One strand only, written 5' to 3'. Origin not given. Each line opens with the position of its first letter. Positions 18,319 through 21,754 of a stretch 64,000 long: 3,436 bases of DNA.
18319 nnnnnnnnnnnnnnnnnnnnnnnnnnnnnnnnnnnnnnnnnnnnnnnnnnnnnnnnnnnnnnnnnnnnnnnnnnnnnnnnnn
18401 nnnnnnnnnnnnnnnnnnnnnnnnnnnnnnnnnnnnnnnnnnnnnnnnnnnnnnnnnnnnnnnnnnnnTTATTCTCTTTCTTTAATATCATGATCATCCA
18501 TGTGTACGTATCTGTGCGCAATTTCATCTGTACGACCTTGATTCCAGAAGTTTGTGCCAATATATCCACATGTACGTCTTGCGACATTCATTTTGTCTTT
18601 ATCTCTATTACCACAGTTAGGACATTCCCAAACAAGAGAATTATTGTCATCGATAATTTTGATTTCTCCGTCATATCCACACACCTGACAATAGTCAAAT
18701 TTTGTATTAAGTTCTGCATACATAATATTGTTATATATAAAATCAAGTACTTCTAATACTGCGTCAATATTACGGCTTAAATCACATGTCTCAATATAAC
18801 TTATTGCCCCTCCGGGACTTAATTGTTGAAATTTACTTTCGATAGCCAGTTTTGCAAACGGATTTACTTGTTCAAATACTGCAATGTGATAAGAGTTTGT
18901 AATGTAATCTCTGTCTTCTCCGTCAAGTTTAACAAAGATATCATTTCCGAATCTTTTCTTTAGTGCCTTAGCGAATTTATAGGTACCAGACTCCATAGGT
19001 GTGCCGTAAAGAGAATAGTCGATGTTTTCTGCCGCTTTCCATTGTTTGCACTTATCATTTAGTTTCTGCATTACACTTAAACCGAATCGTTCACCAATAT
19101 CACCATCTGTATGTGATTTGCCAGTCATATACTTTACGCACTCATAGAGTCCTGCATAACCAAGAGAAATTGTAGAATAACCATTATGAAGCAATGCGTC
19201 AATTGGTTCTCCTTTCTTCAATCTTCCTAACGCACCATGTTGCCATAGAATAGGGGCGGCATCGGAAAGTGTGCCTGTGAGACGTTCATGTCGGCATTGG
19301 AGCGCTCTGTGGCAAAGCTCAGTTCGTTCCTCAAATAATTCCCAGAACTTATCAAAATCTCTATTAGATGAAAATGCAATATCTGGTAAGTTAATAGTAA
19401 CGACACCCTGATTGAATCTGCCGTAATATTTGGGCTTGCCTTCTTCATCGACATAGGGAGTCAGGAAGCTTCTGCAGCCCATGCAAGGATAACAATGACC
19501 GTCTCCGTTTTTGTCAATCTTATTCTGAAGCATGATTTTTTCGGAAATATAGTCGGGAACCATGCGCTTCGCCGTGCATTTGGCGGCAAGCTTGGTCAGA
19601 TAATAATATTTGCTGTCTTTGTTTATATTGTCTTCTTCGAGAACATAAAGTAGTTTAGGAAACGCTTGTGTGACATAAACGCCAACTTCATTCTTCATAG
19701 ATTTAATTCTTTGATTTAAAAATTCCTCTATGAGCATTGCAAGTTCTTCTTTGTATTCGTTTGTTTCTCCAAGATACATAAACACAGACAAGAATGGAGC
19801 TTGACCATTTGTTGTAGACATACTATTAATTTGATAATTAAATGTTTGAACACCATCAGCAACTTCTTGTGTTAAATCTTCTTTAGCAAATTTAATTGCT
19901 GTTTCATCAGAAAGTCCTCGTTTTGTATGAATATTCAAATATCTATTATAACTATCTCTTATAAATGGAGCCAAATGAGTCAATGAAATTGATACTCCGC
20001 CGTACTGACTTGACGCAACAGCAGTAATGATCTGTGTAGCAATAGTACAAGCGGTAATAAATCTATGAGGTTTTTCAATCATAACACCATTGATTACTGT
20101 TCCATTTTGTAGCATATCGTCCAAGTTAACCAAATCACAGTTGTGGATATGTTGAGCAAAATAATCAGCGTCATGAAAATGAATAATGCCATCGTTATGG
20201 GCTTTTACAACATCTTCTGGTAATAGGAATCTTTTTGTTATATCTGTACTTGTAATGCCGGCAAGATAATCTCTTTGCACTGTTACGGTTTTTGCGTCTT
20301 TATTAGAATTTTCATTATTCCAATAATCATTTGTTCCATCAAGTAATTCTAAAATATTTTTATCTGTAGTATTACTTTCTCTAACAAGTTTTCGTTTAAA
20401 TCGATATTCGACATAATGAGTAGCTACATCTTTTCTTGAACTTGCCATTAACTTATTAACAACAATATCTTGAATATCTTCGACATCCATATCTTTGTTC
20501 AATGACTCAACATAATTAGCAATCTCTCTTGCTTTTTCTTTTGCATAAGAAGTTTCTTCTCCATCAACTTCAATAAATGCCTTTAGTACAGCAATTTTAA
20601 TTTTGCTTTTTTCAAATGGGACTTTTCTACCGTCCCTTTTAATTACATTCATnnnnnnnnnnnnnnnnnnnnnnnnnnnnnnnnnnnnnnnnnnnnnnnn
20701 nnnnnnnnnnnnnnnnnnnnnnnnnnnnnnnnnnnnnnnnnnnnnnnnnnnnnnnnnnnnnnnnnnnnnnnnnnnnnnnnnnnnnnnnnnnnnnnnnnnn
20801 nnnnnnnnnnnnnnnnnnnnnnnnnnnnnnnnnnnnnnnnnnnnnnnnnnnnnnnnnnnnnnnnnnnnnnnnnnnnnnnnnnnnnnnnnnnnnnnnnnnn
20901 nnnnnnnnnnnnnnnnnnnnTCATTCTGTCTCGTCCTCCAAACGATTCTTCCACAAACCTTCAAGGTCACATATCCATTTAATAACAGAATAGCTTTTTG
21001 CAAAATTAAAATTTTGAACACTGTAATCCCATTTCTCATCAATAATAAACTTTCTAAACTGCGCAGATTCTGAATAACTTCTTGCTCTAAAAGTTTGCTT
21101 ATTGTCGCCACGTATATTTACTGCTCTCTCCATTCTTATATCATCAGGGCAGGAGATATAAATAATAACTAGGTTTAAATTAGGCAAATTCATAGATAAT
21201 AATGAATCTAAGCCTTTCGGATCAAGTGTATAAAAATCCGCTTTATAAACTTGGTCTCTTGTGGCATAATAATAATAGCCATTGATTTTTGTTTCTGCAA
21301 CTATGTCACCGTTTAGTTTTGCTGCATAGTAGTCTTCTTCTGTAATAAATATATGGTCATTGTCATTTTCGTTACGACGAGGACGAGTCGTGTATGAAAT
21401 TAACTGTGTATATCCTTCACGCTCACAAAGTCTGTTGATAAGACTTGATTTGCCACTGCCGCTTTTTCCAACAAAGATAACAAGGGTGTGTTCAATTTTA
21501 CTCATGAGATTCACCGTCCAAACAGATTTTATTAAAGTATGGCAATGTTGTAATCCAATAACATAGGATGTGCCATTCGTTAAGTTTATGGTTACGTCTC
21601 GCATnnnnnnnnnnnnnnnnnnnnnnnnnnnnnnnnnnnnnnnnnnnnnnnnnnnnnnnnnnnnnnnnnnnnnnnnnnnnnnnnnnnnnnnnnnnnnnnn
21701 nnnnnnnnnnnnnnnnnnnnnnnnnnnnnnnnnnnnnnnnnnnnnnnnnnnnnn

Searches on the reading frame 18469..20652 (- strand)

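Call 7: search_protein_families(library=phrogs, proteins=[window:18469-20652:-], max_evalue=0.00001)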
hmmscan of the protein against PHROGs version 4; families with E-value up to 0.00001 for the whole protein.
window:18469-20652:- (727 aa): 4 families
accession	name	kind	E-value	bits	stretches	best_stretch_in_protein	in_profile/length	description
phrog_487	-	moron, auxiliary metabolic gene and host takeover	2.7e-202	674.8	1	1-720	4-715/718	NrdD-like anaerobic ribonucleotide reductase large subunit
phrog_4218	-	DNA, RNA and nucleotide metabolism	3e-95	320.1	1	390-717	10-332/333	anaerobic ribonucleoside reductase large subunit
phrog_26446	-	DNA, RNA and nucleotide metabolism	4e-29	102.3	2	545-664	226-348/761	anaerobic ribonucleoside reductase large subunit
phrog_29160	-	DNA, RNA and nucleotide metabolism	2.3e-18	67.9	1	554-701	3-133/158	anaerobic ribonucleoside reductase large subunit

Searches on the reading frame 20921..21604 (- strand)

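Call 104: search_protein_families(library=pfam, proteins=[window:20921-21604:-], max_evalue=0.001)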
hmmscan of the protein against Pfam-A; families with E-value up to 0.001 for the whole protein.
window:20921-21604:- (227 aa): 4 families
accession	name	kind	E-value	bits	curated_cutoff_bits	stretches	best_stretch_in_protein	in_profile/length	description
PF00625.27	Guanylate_kin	-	8.9e-11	42.2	25.2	1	40-209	3-176/182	Guanylate kinase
PF03193.22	RsgA_GTPase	-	1.4e-06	28.7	30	1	31-70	98-138/174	RsgA GTPase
PF13671.12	AAA_33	-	9.5e-06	26.4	27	1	41-85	1-45/143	AAA domain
PF01926.29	MMR_HSR1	-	1.7e-05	25.3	21.9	1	42-78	2-38/113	50S ribosome-binding GTPase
